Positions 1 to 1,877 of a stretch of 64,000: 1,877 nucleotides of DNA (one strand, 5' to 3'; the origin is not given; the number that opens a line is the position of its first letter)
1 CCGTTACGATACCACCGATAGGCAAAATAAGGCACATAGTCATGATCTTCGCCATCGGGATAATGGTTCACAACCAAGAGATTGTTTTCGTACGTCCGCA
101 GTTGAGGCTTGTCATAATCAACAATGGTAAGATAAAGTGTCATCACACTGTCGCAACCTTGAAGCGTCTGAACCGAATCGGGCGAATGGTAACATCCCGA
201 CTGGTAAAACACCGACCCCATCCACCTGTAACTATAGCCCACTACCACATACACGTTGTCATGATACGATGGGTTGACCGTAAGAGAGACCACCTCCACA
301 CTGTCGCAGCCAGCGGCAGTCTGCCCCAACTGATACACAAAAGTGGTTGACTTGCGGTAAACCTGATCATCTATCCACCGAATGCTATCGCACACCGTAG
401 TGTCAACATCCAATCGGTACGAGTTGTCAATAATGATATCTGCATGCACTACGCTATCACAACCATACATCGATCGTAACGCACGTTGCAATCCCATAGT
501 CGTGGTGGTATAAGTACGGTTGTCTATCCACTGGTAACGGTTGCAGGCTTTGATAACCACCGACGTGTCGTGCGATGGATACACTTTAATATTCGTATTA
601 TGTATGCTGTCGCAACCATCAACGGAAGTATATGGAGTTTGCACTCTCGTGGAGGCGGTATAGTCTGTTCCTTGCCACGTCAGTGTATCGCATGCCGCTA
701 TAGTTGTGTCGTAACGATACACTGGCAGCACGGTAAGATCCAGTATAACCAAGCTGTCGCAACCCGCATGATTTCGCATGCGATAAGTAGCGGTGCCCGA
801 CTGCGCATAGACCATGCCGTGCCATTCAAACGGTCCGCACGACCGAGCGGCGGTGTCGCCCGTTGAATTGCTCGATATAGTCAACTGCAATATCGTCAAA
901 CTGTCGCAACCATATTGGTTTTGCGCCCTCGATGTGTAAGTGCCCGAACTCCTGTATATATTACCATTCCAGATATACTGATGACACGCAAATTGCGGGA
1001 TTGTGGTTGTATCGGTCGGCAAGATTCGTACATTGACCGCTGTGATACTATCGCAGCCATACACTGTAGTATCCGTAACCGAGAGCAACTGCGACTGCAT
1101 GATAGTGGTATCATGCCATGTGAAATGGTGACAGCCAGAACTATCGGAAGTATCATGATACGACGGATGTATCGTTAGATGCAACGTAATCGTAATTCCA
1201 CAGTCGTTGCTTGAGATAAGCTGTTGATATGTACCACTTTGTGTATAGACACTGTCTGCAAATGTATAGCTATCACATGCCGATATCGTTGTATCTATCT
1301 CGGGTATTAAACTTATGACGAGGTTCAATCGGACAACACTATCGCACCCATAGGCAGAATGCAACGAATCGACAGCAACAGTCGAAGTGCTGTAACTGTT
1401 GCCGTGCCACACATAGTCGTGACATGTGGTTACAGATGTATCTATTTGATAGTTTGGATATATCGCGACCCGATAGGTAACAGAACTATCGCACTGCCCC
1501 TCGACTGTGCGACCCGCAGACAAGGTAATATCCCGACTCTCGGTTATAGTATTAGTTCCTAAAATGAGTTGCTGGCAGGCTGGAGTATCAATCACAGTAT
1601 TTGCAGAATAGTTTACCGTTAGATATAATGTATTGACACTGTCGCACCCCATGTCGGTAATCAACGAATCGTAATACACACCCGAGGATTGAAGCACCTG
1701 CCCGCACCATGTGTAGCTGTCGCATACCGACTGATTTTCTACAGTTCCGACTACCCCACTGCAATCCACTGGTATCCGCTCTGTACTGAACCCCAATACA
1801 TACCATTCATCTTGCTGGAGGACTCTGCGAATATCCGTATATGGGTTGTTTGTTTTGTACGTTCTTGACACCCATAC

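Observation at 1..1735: At least 11 tandem two-cysteine modules of about 49 aa that I cannot assign to a named domain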

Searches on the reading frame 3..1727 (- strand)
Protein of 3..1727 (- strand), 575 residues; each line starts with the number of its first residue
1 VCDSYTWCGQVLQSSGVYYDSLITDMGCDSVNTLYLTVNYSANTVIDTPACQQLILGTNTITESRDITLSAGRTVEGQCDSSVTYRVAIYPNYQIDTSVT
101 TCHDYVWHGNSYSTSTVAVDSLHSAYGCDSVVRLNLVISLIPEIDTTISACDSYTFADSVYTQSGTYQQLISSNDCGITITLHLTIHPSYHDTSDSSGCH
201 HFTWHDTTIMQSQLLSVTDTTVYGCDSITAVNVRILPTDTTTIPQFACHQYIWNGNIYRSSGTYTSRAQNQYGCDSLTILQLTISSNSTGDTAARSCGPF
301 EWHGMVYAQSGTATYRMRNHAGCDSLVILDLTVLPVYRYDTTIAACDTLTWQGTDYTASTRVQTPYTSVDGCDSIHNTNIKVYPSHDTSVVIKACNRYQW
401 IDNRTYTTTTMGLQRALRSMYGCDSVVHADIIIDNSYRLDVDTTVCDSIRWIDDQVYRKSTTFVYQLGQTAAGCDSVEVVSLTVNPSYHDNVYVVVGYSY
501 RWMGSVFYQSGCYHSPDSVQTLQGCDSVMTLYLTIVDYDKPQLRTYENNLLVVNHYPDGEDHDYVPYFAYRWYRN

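Call 7: search_protein_families(library=pfam, proteins=[window:3-1727:-], max_evalue=1)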
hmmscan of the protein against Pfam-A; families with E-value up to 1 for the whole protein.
window:3-1727:- (575 aa): 1 family
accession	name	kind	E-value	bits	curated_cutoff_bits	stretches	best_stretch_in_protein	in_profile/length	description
PF23297.2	ACP_SdgA_C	-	0.28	11.7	27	0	270-282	37-49/95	Highly reducing polyketide synthase sdgA, C-terminal ACP domain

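Call 8: search_protein_families(library=ncbifam, proteins=[window:3-1727:-], max_evalue=1)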
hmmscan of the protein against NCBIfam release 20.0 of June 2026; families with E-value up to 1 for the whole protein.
window:3-1727:- (575 aa): 2 families
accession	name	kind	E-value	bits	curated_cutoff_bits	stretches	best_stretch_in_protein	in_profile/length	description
NF000517.2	blaCBP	exception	0.024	13.5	650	1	274-320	216-260/308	CBP family penicillin-hydrolyzing class A beta-lactamase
NF001808.0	PRK00522.1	equivalog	0.47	9.9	123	0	103-172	15-83/167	thiol peroxidase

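Call 11: find_homologous_proteins(query=window:3-1727:-)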
Query window:3-1727:- (575 aa): 5428 proteins with E <= 0.001 among 8000 candidates; the best 120 are listed.
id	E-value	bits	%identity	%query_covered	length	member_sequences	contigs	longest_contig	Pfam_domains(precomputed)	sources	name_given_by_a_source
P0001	1.1e-133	465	37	93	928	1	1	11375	PF18962.8,PF12073.15,PF19921.5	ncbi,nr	ncbi:T9SS type A sorting domain-containing protein, partial [Aureispira]|nr:T9SS type A sorting doma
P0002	7.7e-116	406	31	99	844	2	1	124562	PF13585.13,PF04376.20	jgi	jgi:hypothetical protein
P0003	1.1e-110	389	31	93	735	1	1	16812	PF03269.21,PF21885.2,PF17224.10,PF18962.8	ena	-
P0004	2.1e-109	385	30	93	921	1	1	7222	PF04376.20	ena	-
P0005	8.3e-109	383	36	62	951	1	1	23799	PF14312.13,PF18962.8,PF07038.17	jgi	jgi:hypothetical protein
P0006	8.0e-108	380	33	72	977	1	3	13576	PF19408.6,PF18962.8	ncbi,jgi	jgi:hypothetical protein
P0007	1.3e-105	372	28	92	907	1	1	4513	PF13585.13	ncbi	ncbi:MAG: gliding motility-associated C-terminal domain-containing protein, partial [Paludibacter sp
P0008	1.2e-102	363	31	94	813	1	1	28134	PF18962.8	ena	-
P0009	8.6e-102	360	32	93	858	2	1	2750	PF13585.13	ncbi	ncbi:MAG: gliding motility-associated C-terminal domain-containing protein, partial [Saprospiraceae 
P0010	3.5e-100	355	35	93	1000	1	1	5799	PF18962.8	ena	-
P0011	6.0e-100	354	36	93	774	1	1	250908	PF12073.15,PF19921.5,PF22012.3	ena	-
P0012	3.2e-97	345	34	55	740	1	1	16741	PF13585.13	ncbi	-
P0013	9.3e-96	340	34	97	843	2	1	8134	PF18962.8,PF24000.2,PF25663.1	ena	-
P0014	1.4e-95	339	29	92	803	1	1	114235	PF01371.26,PF07532.18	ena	-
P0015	1.9e-95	339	29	92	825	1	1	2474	PF26689.1,PF03895.22,PF09134.17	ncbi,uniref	ncbi:hypothetical protein, partial [Niastella vici]|uniref:hypothetical protein n=1 Tax=Niastella vi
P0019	2.6e-90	322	36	85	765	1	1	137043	PF21885.2,PF24000.2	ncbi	-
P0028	4.4e-86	308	35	93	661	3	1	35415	PF18962.8,PF06206.18,PF27274.1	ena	-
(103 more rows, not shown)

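Call 12: search_protein_families(library=pfam, proteins=[P0001, P0003, P0013, P0019, P0028, P0011, P0002], max_evalue=0.1)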
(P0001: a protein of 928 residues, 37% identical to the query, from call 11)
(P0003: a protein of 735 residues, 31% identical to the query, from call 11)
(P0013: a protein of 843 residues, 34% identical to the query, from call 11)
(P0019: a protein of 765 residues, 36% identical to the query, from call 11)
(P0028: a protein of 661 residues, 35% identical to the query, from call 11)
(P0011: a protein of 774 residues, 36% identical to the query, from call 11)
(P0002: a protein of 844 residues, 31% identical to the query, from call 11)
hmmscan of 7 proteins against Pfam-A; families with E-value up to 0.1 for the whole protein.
P0001 (928 aa): 5 families
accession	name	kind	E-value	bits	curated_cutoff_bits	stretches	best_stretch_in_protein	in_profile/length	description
PF12073.14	DUF3553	-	1e-10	41.4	20.3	0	303-323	21-41/50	Protein of unknown function (DUF3553)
PF18962.6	Por_Secre_tail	-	2.5e-09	37.8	27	1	856-920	1-68/75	Secretion system C-terminal sorting domain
PF19921.4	bpX5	-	8.1e-09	35.7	27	0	68-89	54-75/135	MoxR-vWA-beta-propeller ternary system domain bpX5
PF22012.2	TSLPR_D1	-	5.5e-05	23.6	27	0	308-334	24-52/82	Cytokine receptor-like factor 2, domain 1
PF06206.17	CpeT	-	0.00027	21.3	21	0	221-264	108-152/181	CpeT/CpcT family (DUF1001)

P0003 (735 aa): 7 families
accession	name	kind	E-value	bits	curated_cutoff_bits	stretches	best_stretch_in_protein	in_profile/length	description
PF21885.1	TMEM181_GOLD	-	2.9e-13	50.3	27.5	0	14-49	56-92/111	TMEM181, GOLD domain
PF18962.6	Por_Secre_tail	-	1.3e-12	48.3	27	1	660-726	1-70/75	Secretion system C-terminal sorting domain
PF17224.9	DUF5300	-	1.1e-06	29.3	27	0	263-303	53-93/99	Domain of unknown function (DUF5300)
PF03269.20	DUF268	-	2.1e-05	24.9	25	0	133-173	45-84/176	Caenorhabditis protein of unknown function, DUF268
PF16716.10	BST2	-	8.7e-05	23.6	27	0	266-291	24-50/91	Bone marrow stromal antigen 2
PF19739.5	DUF6228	-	0.013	16.1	28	0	536-591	41-96/132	Family of unknown function (DUF6228)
PF11899.13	DUF3419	-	0.061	12.9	28.2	0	48-78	297-327/385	Protein of unknown function (DUF3419)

P0013 (843 aa): 6 families
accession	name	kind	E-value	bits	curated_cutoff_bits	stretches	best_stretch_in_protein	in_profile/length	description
PF18962.6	Por_Secre_tail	-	4.9e-10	40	27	1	775-839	1-74/75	Secretion system C-terminal sorting domain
PF24000.1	DUF7316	-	3.5e-08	34.4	27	0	150-174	46-70/78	Family of unknown function (DUF7316)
PF25663.1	NCLDV_minor_capsid_P6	-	3.8e-06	27.3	27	0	281-316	100-137/220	Nucleocytoplasmic large DNA virus minor capsid protein P6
PF06206.17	CpeT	-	0.006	16.9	21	0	610-662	100-153/181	CpeT/CpcT family (DUF1001)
PF12073.14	DUF3553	-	0.0085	16.1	20.3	0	245-264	21-40/50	Protein of unknown function (DUF3553)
PF02657.20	SufE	-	0.067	13.4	27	0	381-416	26-59/121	Fe-S metabolism associated domain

P0019 (765 aa): 10 families
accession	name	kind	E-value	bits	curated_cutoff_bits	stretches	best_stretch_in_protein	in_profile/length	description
PF24000.1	DUF7316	-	4.8e-11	43.6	27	0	242-295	24-71/78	Family of unknown function (DUF7316)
PF21885.1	TMEM181_GOLD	-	5.5e-08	33.3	27.5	0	207-277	22-87/111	TMEM181, GOLD domain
PF06206.17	CpeT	-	2.5e-05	24.7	21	0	333-427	71-150/181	CpeT/CpcT family (DUF1001)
PF16191.10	E1_4HB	-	0.00015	22.2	25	0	348-375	10-37/70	Ubiquitin-activating enzyme E1 four-helix bundle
PF05034.18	MAAL_N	-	0.00042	20.4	27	0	280-330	17-67/159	Methylaspartate ammonia-lyase N-terminus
PF19739.5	DUF6228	-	0.0012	19.4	28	0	422-495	41-113/132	Family of unknown function (DUF6228)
PF11160.13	Hva1_TUDOR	-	0.0024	18.4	24.1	0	394-419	27-53/59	Hypervirulence associated proteins TUDOR domain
PF20212.3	DUF6572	-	0.077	13.7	27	0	448-478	49-79/106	Family of unknown function (DUF6572)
PF14491.11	DUF4435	-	0.079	13.1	27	0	303-338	24-60/238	Protein of unknown function (DUF4435)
PF18962.6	Por_Secre_tail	-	0.084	13.6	27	0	84-150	3-69/75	Secretion system C-terminal sorting domain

P0028 (661 aa): 3 families
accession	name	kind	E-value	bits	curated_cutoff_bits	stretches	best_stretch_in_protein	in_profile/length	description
PF06206.17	CpeT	-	9.2e-12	45.6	21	0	486-532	109-156/181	CpeT/CpcT family (DUF1001)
PF18962.6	Por_Secre_tail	-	1.4e-10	41.7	27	1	591-652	1-66/75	Secretion system C-terminal sorting domain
PF17802.7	SpaA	-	0.038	14.6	23.1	0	606-646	15-56/91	Prealbumin-like fold domain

P0011 (774 aa): 5 families
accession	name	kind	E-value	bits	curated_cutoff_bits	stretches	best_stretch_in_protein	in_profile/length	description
PF12073.14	DUF3553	-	1.3e-12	47.6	20.3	0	347-367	21-41/50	Protein of unknown function (DUF3553)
PF19921.4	bpX5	-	3.5e-08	33.6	27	0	315-338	53-76/135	MoxR-vWA-beta-propeller ternary system domain bpX5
PF22012.2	TSLPR_D1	-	1.2e-05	25.7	27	0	249-276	25-52/82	Cytokine receptor-like factor 2, domain 1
PF21061.3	Reovirus_L2_7th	-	0.0016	18.8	27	0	253-308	10-70/99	Reovirus core-spike protein lambda-2 (L2), 7th domain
PF05439.17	JTB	-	0.036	14.6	22.1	0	139-178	37-75/110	Jumping translocation breakpoint protein (JTB)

P0002 (844 aa): 3 families
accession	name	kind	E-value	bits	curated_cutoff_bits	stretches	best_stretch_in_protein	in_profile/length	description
PF13585.12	CHU_C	-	5.7e-08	33.2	27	1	754-826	3-72/86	CHU_C Type IX secretion signal domain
PF04376.19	ATE_N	-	7e-07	29.8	27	0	469-498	34-63/72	Arginine-tRNA-protein transferase, N terminus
PF10618.14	Tail_tube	-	0.087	13.1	23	0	217-247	78-108/117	Phage tail tube protein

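Call 18: search_solved_structures(query=window:3-1727:-, max_evalue=10)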
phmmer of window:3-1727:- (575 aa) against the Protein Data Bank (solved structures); distinct sequences matched with E-value up to 10: 0.

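Call 37: search_solved_structures(query=P0001, max_evalue=10, show_alignments=2)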
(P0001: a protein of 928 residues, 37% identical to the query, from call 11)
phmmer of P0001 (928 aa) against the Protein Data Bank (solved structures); distinct sequences matched with E-value up to 10: 1.
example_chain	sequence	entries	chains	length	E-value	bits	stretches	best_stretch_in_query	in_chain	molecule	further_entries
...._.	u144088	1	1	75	0.43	11.8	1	853-919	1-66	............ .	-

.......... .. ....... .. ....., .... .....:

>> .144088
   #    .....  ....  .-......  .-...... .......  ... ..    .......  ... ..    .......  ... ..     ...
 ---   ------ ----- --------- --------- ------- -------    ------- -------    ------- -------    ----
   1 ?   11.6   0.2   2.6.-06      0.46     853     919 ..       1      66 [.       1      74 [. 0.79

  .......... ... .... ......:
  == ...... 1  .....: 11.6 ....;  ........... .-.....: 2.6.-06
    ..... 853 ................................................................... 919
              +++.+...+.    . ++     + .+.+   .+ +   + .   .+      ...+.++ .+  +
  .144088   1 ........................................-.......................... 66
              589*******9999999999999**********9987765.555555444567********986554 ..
